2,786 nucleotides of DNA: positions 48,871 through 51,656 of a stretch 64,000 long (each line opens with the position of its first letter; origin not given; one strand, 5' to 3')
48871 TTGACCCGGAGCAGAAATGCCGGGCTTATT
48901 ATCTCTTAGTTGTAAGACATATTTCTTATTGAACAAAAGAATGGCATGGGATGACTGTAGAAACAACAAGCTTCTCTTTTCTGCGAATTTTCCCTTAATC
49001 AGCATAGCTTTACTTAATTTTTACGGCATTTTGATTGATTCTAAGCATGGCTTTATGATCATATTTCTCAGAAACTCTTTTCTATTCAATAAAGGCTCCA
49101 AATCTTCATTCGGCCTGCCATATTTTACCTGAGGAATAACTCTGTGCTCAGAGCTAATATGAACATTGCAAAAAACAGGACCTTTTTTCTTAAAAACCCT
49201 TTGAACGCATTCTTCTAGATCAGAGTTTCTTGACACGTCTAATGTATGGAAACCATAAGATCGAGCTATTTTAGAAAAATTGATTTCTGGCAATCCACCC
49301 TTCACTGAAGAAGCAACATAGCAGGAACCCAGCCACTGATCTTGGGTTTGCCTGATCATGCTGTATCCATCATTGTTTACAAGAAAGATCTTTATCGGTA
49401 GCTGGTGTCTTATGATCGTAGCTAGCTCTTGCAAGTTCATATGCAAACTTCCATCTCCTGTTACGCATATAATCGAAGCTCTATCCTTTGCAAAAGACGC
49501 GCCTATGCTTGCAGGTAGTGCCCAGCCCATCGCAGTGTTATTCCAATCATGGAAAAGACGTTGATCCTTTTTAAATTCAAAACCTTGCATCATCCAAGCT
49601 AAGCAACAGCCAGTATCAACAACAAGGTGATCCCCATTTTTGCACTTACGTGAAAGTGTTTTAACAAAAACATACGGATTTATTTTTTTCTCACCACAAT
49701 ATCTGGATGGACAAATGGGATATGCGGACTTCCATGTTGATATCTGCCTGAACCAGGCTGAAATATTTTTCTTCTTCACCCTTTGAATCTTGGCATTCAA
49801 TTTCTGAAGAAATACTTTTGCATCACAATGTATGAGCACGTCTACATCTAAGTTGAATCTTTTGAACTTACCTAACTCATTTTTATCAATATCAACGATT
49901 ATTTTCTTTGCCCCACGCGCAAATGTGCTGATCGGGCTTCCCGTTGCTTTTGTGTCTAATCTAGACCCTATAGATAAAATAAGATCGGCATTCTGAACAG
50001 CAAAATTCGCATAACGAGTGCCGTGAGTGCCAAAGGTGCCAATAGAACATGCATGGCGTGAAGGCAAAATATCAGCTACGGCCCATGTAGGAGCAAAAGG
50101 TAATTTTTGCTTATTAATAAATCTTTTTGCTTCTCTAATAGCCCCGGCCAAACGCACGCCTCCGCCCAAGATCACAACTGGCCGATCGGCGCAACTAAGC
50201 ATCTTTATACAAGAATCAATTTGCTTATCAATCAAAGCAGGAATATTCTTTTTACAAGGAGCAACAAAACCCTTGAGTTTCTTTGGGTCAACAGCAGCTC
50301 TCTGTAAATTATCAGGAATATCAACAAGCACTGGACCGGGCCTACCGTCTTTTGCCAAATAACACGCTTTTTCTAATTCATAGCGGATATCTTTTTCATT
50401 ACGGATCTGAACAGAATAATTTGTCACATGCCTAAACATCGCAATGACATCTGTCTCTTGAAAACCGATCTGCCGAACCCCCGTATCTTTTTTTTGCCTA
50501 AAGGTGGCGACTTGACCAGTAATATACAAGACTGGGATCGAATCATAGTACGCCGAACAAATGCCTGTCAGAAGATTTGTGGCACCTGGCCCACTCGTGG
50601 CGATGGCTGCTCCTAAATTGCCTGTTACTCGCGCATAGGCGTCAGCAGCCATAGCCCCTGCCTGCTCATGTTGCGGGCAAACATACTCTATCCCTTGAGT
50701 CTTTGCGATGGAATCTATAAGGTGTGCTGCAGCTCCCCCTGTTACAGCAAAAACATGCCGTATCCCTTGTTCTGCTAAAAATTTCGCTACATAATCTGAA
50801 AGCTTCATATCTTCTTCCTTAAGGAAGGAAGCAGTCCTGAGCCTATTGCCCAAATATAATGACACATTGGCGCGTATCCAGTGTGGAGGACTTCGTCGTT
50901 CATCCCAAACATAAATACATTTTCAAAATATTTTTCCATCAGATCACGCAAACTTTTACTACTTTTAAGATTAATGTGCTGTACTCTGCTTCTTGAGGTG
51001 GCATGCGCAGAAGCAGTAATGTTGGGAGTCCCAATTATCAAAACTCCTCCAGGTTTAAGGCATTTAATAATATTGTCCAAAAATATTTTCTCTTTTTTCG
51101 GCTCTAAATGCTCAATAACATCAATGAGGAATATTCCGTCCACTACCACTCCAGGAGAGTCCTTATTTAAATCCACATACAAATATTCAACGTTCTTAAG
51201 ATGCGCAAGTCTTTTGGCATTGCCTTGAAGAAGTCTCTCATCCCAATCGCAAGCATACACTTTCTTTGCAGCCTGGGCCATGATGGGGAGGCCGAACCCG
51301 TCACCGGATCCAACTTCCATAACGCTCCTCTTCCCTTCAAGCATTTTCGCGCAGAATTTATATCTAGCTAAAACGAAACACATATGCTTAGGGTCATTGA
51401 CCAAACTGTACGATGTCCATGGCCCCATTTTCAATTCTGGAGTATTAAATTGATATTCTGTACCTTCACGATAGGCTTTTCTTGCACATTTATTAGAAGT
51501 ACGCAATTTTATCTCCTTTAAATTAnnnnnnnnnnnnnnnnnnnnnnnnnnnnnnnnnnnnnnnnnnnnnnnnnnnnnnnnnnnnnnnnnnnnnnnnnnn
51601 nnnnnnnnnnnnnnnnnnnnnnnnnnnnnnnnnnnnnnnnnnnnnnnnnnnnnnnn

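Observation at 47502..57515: Unusually dense C-C bond-forming and methylating sugar-tailoring block: YerE-like TPP enzyme, E1alpha/E1beta pair, B12-radical SAM and three methyltransferases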

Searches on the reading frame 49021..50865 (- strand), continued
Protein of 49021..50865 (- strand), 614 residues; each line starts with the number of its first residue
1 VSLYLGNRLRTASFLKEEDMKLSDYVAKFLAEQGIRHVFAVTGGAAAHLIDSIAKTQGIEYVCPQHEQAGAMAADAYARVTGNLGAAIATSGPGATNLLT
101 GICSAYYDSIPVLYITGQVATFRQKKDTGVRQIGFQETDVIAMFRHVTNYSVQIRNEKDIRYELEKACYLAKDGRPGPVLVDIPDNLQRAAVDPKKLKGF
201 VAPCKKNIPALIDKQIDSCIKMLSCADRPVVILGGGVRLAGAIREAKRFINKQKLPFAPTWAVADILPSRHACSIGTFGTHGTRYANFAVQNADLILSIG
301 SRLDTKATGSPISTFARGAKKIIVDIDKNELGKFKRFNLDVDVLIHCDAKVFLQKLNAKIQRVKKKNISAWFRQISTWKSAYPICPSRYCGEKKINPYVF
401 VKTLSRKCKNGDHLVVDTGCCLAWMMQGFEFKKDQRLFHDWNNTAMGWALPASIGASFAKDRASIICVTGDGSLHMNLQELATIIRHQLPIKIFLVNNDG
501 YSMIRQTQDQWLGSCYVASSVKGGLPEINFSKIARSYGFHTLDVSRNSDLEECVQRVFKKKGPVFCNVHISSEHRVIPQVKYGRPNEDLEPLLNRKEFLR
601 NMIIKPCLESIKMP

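Call 52: search_protein_families(library=ncbifam, proteins=[L113:5916-6446:+, L086:16566-17153:+, L086:17150-17866:+, L088:18384-18947:+, L088:17678-18397:+, L113:17005-17721:-, L113:4636-5916:+, L088:7088-8188:+, L088:13891-14391:+], max_evalue=0.000001)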
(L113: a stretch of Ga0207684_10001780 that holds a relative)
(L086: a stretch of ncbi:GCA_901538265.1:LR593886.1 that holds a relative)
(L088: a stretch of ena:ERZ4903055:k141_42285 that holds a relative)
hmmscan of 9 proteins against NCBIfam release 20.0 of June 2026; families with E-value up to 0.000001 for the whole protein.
L113:5916-6446:+ (176 aa): 12 families
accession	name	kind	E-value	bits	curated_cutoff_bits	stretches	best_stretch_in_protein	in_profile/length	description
TIGR01656.1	Histidinol-ppas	subfamily_domain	8.7e-37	126.3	84.15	1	5-145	2-145/149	histidinol-phosphate phosphatase domain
NF006506.0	PRK08942.1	equivalog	2.5e-34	118.4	178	1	5-148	5-149/182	D-glycero-beta-D-manno-heptose 1,7-bisphosphate 7-phosphatase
NF005264.0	PRK06769.1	equivalog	2.9e-25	89.1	217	1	5-148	6-138/175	HAD-IIIA family hydrolase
TIGR01662.1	HAD-SF-IIIA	subfamily_domain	1.3e-23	83.7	44.6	1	6-147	3-139/141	HAD-IIIA family hydrolase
NF003937.0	PRK05446.1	equivalog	1.8e-20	73.3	443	1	5-148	5-150/355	bifunctional histidinol-phosphatase/imidazoleglycerol-phosphate dehydratase HisB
TIGR00213.1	GmhB_yaeD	subfamily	2.8e-20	72.7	149.6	1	5-147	3-152/176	D-glycero-beta-D-manno-heptose 1,7-bisphosphate 7-phosphatase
TIGR01261.1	hisB_Nterm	equivalog_domain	3.3e-20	72.2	140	1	6-147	4-147/161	histidinol-phosphatase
NF050049.1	HBPPhtaseGmhB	domain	1.1e-15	57.8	250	1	1-146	1-144/171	D-glycero-alpha-D-manno-heptose-1,7-bisphosphate 7-phosphatase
TIGR01449.2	PGP_bact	equivalog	1.3e-11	44.4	180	1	23-158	74-196/213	phosphoglycolate phosphatase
NF009695.0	PRK13222.1-2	equivalog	5.1e-09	35.9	225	1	23-150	83-197/226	phosphoglycolate phosphatase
TIGR01664.1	DNA-3'-Pase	equivalog_domain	5e-08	33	107.65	1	9-131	19-138/167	DNA 3'-phosphatase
NF009696.0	PRK13222.1-3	equivalog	7.1e-07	29.1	359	0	86-151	130-191/223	N-acetylmuramic acid 6-phosphate phosphatase MupP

L086:16566-17153:+ (195 aa): 11 families
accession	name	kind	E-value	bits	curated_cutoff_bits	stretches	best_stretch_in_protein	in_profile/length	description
NF006506.0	PRK08942.1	equivalog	6.9e-44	149.5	178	1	5-161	4-153/182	D-glycero-beta-D-manno-heptose 1,7-bisphosphate 7-phosphatase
TIGR01656.1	Histidinol-ppas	subfamily_domain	3e-38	131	84.15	1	6-155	2-146/149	histidinol-phosphate phosphatase domain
TIGR00213.1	GmhB_yaeD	subfamily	4.3e-36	124.2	149.6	1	5-155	2-150/176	D-glycero-beta-D-manno-heptose 1,7-bisphosphate 7-phosphatase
NF005264.0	PRK06769.1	equivalog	5.5e-30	104.4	217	1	5-194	5-174/175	HAD-IIIA family hydrolase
TIGR01662.1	HAD-SF-IIIA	subfamily_domain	3.1e-27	95.4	44.6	1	5-156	1-139/141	HAD-IIIA family hydrolase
NF050049.1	HBPPhtaseGmhB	domain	7.4e-21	74.7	250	1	5-154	4-142/171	D-glycero-alpha-D-manno-heptose-1,7-bisphosphate 7-phosphatase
NF003937.0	PRK05446.1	equivalog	5.8e-20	71.6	443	1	5-156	4-149/355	bifunctional histidinol-phosphatase/imidazoleglycerol-phosphate dehydratase HisB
TIGR01261.1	hisB_Nterm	equivalog_domain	4.4e-18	65.3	140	1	6-148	3-139/161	histidinol-phosphatase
TIGR01668.1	YqeG_hyp_ppase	hypoth_equivalog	1e-10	41.4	89.1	1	15-157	28-137/170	YqeG family HAD IIIA-type phosphatase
NF009695.0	PRK13222.1-2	equivalog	6.8e-10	38.8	225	0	110-155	148-193/226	phosphoglycolate phosphatase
TIGR01449.2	PGP_bact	equivalog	7.2e-08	32.2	180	0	111-156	140-185/213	phosphoglycolate phosphatase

L086:17150-17866:+ (238 aa): 21 families
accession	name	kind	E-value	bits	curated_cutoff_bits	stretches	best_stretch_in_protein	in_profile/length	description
NF052502.1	man1P_GTase_Rv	exception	4.3e-39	134.4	440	1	2-229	2-227/352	mannose-1-phosphate guanylyltransferase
NF045761.1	NAMPUrTaseMurU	equivalog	8.4e-33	114.1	250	1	1-229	1-224/226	N-acetylmuramate alpha-1-phosphate uridylyltransferase MurU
TIGR03992.1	Arch_glmU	subfamily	3.2e-29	102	292.1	1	1-185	1-176/393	bifunctional sugar-1-phosphate nucleotidylyltransferase/acetyltransferase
TIGR01208.1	rmlA_long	equivalog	1.8e-23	83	320.25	1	2-160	1-162/353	glucose-1-phosphate thymidylyltransferase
NF041313.1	UDPGP_AglF_Halo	equivalog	2.2e-23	82.9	400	1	1-229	1-231/234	UTP--glucose-1-phosphate uridylyltransferase AglF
NF049965.1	GlMnHpPGnyltfHddC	equivalog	1.6e-21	77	300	1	1-135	1-134/221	D-glycero-D-manno-heptose 1-phosphate guanosyltransferase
TIGR02623.1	G1P_cyt_trans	equivalog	2.3e-21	76.4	300.25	2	1-64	1-64/255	glucose-1-phosphate cytidylyltransferase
TIGR01173.1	glmU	equivalog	1.3e-12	47.3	366.85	1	1-182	1-177/452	bifunctional UDP-N-acetylglucosamine diphosphorylase/glucosamine-1-phosphate N-acetyltransferase GlmU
TIGR02091.1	glgC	equivalog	6.7e-12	45.1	424.9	1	2-215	2-242/364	glucose-1-phosphate adenylyltransferase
NF010935.0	PRK14355.1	equivalog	1.8e-11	43.4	718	1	2-179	5-180/459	bifunctional UDP-N-acetylglucosamine diphosphorylase/glucosamine-1-phosphate N-acetyltransferase GlmU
TIGR01207.1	rmlA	equivalog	2.7e-11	43.1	360.65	1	2-149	1-150/286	glucose-1-phosphate thymidylyltransferase RfbA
NF010934.1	PRK14354.1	equivalog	2.9e-11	42.5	450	1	3-156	2-152/447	bifunctional UDP-N-acetylglucosamine diphosphorylase/glucosamine-1-phosphate N-acetyltransferase GlmU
NF041173.1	Sug_nt_acttase_Thmprot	equivalog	8.8e-11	41.4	600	1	1-161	1-157/405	bifunctional sugar-1-phosphate nucleotidylyltransferase/acetyltransferase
NF045697.1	MurNAcPUrMurU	equivalog_domain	1.7e-10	40.7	370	1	4-230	1-226/229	N-acetylmuramate alpha-1-phosphate uridylyltransferase MurU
NF010933.0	PRK14353.1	equivalog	3.2e-10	39.2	505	1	3-165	8-169/453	bifunctional UDP-N-acetylglucosamine diphosphorylase/glucosamine-1-phosphate N-acetyltransferase GlmU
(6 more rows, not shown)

L088:18384-18947:+ (187 aa): 9 families
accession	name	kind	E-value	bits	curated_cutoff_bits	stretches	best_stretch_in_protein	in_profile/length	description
NF007019.0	PRK09484.1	equivalog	9.5e-30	103.6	208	1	2-181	13-176/187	3-deoxy-manno-octulosonate-8-phosphatase KdsC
TIGR02726.1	phenyl_P_delta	equivalog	4.6e-25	88.8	281.95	1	9-181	2-158/169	phenylphosphate carboxylase subunit delta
TIGR01670.1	KdsC-phosphatas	subfamily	5.5e-25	88.1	106.95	1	15-181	2-152/154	3-deoxy-D-manno-octulosonate 8-phosphate phosphatase, YrbI family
NF058599.1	KDN-9-PPhBT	equivalog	3.2e-19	69.6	180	1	58-179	30-151/152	3-deoxy-D-glycero-D-galacto-nonulopyranosonate 9-phosphatase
NF002245.0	PRK01158.1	equivalog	1.1e-12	47.8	198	1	101-173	155-225/233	phosphoglycolate phosphatase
TIGR01487.1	Pglycolate_arch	equivalog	1.3e-10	41.5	122.75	1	54-170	106-212/215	phosphoglycolate phosphatase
TIGR00099.1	Cof-subfamily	subfamily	4.2e-10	39.6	137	1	100-167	185-250/256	Cof-type HAD-IIB family hydrolase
NF045966.1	YcsE_rel_Pase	equivalog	1.5e-08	34.5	220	1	91-170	178-256/265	YcsE-related riboflavin metabolism phosphatase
TIGR01482.1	SPP-subfamily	subfamily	1.2e-07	31.5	107.15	1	102-176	148-220/225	sucrose-phosphate phosphatase subfamily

L088:17678-18397:+ (239 aa): 6 families
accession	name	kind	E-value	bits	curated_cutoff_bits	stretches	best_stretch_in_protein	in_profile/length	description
TIGR03584.1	PseF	equivalog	4.5e-46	157.3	205.7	1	6-226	1-216/222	pseudaminic acid cytidylyltransferase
NF003952.0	PRK05450.1-5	subfamily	4.1e-16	58.9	193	1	5-136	3-126/250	3-deoxy-manno-octulosonate cytidylyltransferase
NF009905.0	PRK13368.1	subfamily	1.2e-15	57.5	255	1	5-137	3-125/243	3-deoxy-manno-octulosonate cytidylyltransferase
NF003950.0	PRK05450.1-3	subfamily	9.4e-15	54.6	234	1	5-130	3-121/248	3-deoxy-manno-octulosonate cytidylyltransferase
TIGR00466.1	kdsB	equivalog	1.5e-11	44.1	155.2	1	6-128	4-118/241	3-deoxy-manno-octulosonate cytidylyltransferase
NF003948.0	PRK05450.1-1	equivalog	8.4e-11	41.5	281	1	3-133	4-127/248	3-deoxy-manno-octulosonate cytidylyltransferase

L113:17005-17721:- (238 aa): 4 families
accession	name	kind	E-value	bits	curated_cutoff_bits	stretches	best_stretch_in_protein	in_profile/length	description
TIGR02134.1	transald_staph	equivalog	1.5e-103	345.6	281.95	1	5-237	2-234/236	transaldolase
TIGR00875.1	fsa_talC_mipB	equivalog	1.7e-20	73.3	245.95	1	10-210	2-193/213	fructose-6-phosphate aldolase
NF009299.0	PRK12656.1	equivalog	3.6e-11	43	214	1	30-207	22-194/222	fructose-6-phosphate aldolase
NF009296.0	PRK12653.1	subfamily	1.7e-07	31.3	306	1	10-209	2-194/220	fructose-6-phosphate aldolase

L113:4636-5916:+ (426 aa): 6 families
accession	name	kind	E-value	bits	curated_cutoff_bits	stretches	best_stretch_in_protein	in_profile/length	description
TIGR03026.1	NDP-sugDHase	subfamily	1.1e-63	215.5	189.8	1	4-403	5-411/413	nucleotide sugar dehydrogenase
NF041297.1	UDPGDh_AglM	equivalog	1.2e-50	172.7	670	1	6-410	7-420/429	UDP-glucose 6-dehydrogenase AglM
NF047673.2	TeichurnBiosyTuaD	equivalog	2.5e-50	171.9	700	1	3-424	5-431/439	UDP-glucose 6-dehydrogenase TuaD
NF040825.1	UDPMaNacDH_Arch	equivalog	2.9e-27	95.6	750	1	3-411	4-405/418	UDP-N-acetyl-D-mannosamine dehydrogenase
NF008286.0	PRK11064.1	equivalog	2.5e-19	69.2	459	1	4-406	8-418/420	UDP-N-acetyl-D-mannosamine dehydrogenase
NF011631.0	PRK15057.1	equivalog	4.6e-13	49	757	1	23-295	23-288/388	UDP-glucose 6-dehydrogenase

L088:7088-8188:+ (366 aa): 7 families
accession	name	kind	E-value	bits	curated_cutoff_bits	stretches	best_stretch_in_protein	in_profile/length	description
TIGR02198.1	rfaE_dom_I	equivalog_domain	2e-33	115.9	345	1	44-356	4-311/315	D-glycero-beta-D-manno-heptose-7-phosphate kinase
NF008454.0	PRK11316.1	equivalog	1.3e-24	86.7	521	1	45-360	8-313/475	bifunctional D-glycero-beta-D-manno-heptose-7-phosphate kinase/D-glycero-beta-D-manno-heptose 1-phosphate adenylyltransferase HldE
TIGR04382.1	myo_inos_iolC_N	equivalog_domain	6.5e-11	42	300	1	227-348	181-297/309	5-dehydro-2-deoxygluconokinase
TIGR02152.1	D_ribokin_bact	equivalog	1.4e-10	41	299.65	1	102-354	50-294/298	ribokinase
NF041164.1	NucKinThplmales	equivalog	1.1e-08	34.7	450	1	268-360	201-291/295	nucleoside kinase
NF041332.1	KDG_KDGal_kin_Halo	equivalog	1.7e-08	34.3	440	1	231-361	186-312/320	bifunctional 2-dehydro-3-deoxygluconokinase/2-dehydro-3-deoxygalactonokinase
NF053626.1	RibKinHalex1628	equivalog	5e-07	29.5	330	0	235-360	177-292/293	ATP-dependent ribose-1-phosphate kinase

L088:13891-14391:+ (166 aa): 5 families
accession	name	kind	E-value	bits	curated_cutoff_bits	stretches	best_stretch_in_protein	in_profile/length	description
TIGR02199.1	rfaE_dom_II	equivalog_domain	7.6e-35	119.9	181.5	1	17-162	6-144/144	D-glycero-beta-D-manno-heptose 1-phosphate adenylyltransferase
NF008454.0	PRK11316.1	equivalog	2e-26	92.7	521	1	4-163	322-474/475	bifunctional D-glycero-beta-D-manno-heptose-7-phosphate kinase/D-glycero-beta-D-manno-heptose 1-phosphate adenylyltransferase HldE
TIGR00125.1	cyt_tran_rel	domain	1.4e-14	54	27.7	1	24-90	1-63/65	adenylyltransferase/cytidyltransferase family protein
TIGR01518.1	g3p_cytidyltrns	equivalog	1.6e-10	41.2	165.4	1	27-130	3-101/125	glycerol-3-phosphate cytidylyltransferase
NF001985.0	PRK00777.1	subfamily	8.4e-09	35.7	104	1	29-79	11-60/157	pantetheine-phosphate adenylyltransferase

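Call 58: find_homologous_proteins(query=L113:10001-11779:+, max_evalue=1e-100)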
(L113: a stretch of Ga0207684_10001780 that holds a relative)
Query L113:10001-11779:+ (593 aa): 3938 proteins with E <= 1e-100 among 8000 candidates; the best 120 are listed.
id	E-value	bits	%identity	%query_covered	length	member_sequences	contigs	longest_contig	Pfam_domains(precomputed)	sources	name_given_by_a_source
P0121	0.0e+0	1265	92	100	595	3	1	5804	PF02775.27,PF02776.24,PF00205.29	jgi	jgi:acetolactate synthase I/II/III large subunit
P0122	0.0e+0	1228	89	100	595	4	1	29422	PF02775.27,PF02776.24,PF00205.29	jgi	jgi:acetolactate synthase I/II/III large subunit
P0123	0.0e+0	1215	89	100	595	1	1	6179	PF02775.27,PF02776.24,PF00205.29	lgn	-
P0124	0.0e+0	1209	88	100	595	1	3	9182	PF02775.27,PF02776.24,PF00205.29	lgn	-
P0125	0.0e+0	1104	79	100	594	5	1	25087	PF02775.27,PF02776.24,PF00205.29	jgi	jgi:acetolactate synthase-1/2/3 large subunit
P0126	0.0e+0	1093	79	100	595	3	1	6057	PF02775.27,PF02776.24,PF00205.29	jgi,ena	-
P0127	0.0e+0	1085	79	100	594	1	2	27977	PF02775.27,PF02776.24,PF00205.29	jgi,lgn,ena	-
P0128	0.0e+0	1066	78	100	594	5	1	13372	PF02775.27,PF02776.24,PF00205.29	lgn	-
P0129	0.0e+0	1064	78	100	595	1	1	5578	PF02775.27,PF02776.24,PF00205.29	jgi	-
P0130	0.0e+0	1064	77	100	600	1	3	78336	PF02775.27,PF02776.24,PF00205.29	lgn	-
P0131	0.0e+0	1063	77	100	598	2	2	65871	PF02775.27,PF02776.24,PF00205.29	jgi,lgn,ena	-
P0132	0.0e+0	1061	77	100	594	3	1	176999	PF02775.27,PF02776.24,PF00205.29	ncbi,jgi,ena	jgi:acetolactate synthase-1/2/3 large subunit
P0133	0.0e+0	1057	75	100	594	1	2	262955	PF02775.27,PF02776.24,PF00205.29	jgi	jgi:acetolactate synthase-1/2/3 large subunit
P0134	0.0e+0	1055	75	100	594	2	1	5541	PF02775.27,PF02776.24,PF00205.29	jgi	jgi:acetolactate synthase-1/2/3 large subunit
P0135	0.0e+0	1054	75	100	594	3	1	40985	PF02775.27,PF02776.24,PF00205.29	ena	-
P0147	0.0e+0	1042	75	100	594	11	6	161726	PF02775.27,PF02776.24,PF00205.29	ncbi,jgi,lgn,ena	jgi:acetolactate synthase-1/2/3 large subunit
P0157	0.0e+0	1038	76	100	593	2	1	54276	PF02775.27,PF02776.24,PF00205.29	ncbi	-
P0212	3.6e-293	991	72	100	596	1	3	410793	PF02775.27,PF02776.24,PF00205.29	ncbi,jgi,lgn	jgi:acetolactate synthase-1/2/3 large subunit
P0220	3.9e-291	985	72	100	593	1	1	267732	PF02775.27,PF02776.24,PF00205.29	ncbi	-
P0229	1.1e-288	977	71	100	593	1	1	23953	PF02775.27,PF02776.24,PF00205.29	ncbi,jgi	jgi:acetolactate synthase-1/2/3 large subunit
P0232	4.2e-287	971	69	100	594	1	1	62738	PF02775.27,PF02776.24,PF00205.29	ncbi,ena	-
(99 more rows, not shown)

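Call 59: list_cluster_members(proteins=[P0212, P0220, P0147, P0132, P0157, P0232, P0229, P0008, P0053, P0062])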
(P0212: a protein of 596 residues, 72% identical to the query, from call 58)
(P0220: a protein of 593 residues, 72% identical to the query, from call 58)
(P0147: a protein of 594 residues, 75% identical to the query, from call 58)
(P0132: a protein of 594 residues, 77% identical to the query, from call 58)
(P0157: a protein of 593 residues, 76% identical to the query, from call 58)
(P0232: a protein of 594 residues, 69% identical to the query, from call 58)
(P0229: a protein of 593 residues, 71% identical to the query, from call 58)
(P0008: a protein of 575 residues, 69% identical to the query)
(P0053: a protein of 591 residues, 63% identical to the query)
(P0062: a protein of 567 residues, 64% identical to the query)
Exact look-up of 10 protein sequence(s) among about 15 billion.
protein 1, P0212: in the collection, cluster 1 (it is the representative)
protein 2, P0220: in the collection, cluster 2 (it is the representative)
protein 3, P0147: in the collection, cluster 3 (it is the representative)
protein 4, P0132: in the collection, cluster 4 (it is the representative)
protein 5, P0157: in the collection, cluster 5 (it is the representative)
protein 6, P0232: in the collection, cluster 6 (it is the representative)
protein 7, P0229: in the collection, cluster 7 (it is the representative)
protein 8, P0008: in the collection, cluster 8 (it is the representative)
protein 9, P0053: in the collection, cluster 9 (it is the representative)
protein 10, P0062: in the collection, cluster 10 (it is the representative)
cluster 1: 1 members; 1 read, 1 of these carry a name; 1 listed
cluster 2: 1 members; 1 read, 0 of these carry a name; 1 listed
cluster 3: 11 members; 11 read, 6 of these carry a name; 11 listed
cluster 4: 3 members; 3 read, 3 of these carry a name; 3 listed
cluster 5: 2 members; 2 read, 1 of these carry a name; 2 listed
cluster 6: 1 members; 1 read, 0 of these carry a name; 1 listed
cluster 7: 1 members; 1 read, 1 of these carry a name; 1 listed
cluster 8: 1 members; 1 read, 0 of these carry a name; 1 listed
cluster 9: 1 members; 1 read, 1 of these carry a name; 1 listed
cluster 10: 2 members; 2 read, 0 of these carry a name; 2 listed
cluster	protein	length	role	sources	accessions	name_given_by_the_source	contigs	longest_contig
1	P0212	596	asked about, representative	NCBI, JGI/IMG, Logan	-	acetolactate synthase-1/2/3 large subunit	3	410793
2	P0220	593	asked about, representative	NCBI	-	-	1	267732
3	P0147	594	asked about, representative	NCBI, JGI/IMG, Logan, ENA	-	acetolactate synthase-1/2/3 large subunit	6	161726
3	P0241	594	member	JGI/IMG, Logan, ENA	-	acetolactate synthase-1/2/3 large subunit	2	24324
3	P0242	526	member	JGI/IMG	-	acetolactate synthase-1/2/3 large subunit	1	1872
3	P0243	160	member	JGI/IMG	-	acetolactate synthase-1/2/3 large subunit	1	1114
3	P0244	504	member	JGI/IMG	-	acetolactate synthase-1/2/3 large subunit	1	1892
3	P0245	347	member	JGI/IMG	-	acetolactate synthase-1/2/3 large subunit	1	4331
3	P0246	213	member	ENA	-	-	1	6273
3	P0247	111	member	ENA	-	-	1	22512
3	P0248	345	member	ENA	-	-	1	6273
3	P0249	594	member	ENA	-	-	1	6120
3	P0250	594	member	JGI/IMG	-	-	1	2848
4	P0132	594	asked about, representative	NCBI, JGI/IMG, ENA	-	acetolactate synthase-1/2/3 large subunit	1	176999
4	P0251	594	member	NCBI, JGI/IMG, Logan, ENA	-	acetolactate synthase-1/2/3 large subunit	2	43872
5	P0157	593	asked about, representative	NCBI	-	-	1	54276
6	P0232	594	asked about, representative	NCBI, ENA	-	-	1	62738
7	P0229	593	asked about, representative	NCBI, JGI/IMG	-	acetolactate synthase-1/2/3 large subunit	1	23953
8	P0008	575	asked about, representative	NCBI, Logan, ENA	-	-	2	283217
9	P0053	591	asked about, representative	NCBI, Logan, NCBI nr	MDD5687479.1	MAG: thiamine pyrophosphate-binding protein [Elusimicrobia bacterium] | thiamine pyrophosphate-binding protein [Elusimicrobiota bacterium]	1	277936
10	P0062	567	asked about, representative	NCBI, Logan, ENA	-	-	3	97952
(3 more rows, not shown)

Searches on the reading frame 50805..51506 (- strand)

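Call 4: search_protein_families(library=pfam, proteins=[window:50805-51506:-])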
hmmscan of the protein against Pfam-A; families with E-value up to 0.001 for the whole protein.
window:50805-51506:- (233 aa): 6 families
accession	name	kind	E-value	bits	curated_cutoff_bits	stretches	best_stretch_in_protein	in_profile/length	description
PF13489.12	Methyltransf_23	-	4.1e-12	46.6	27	1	47-193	11-157/164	Methyltransferase domain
PF08242.18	Methyltransf_12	-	8.2e-11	42.9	30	1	63-156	1-98/98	Methyltransferase domain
PF08241.18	Methyltransf_11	-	6.4e-10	40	21.2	1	64-158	2-95/95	Methyltransferase domain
PF13649.12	Methyltransf_25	-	2.9e-09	37.9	27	1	62-154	1-97/97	Methyltransferase domain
PF13847.12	Methyltransf_31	-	3.6e-07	30.4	27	1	59-170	4-114/145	Methyltransferase domain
PF01739.24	CheR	-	0.00029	20.7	27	1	103-161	117-176/195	CheR methyltransferase, SAM binding domain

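Call 7: search_protein_families(library=ncbifam, proteins=[window:50805-51506:-], max_evalue=0.00001)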
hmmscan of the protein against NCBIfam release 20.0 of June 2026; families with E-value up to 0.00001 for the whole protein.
window:50805-51506:- (233 aa): 4 families
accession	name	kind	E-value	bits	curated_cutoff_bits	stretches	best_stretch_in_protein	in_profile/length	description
TIGR01983.1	UbiG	equivalog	8.1e-08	31.8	102.95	1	56-170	48-163/228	bifunctional 2-polyprenyl-6-hydroxyphenol methylase/3-demethylubiquinol 3-O-methyltransferase UbiG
NF043040.1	corrin_prot_MT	hypoth_equivalog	2.3e-07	30.5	180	1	54-159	37-148/216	corrinoid protein-associated methyltransferase CpaM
TIGR04074.1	bacter_Hen1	equivalog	9.5e-07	27.7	340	1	58-164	282-397/462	3' terminal RNA ribose 2'-O-methyltransferase Hen1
NF001453.0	PRK00312.1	equivalog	9.2e-06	25.4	188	0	56-159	78-176/217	protein-L-isoaspartate(D-aspartate) O-methyltransferase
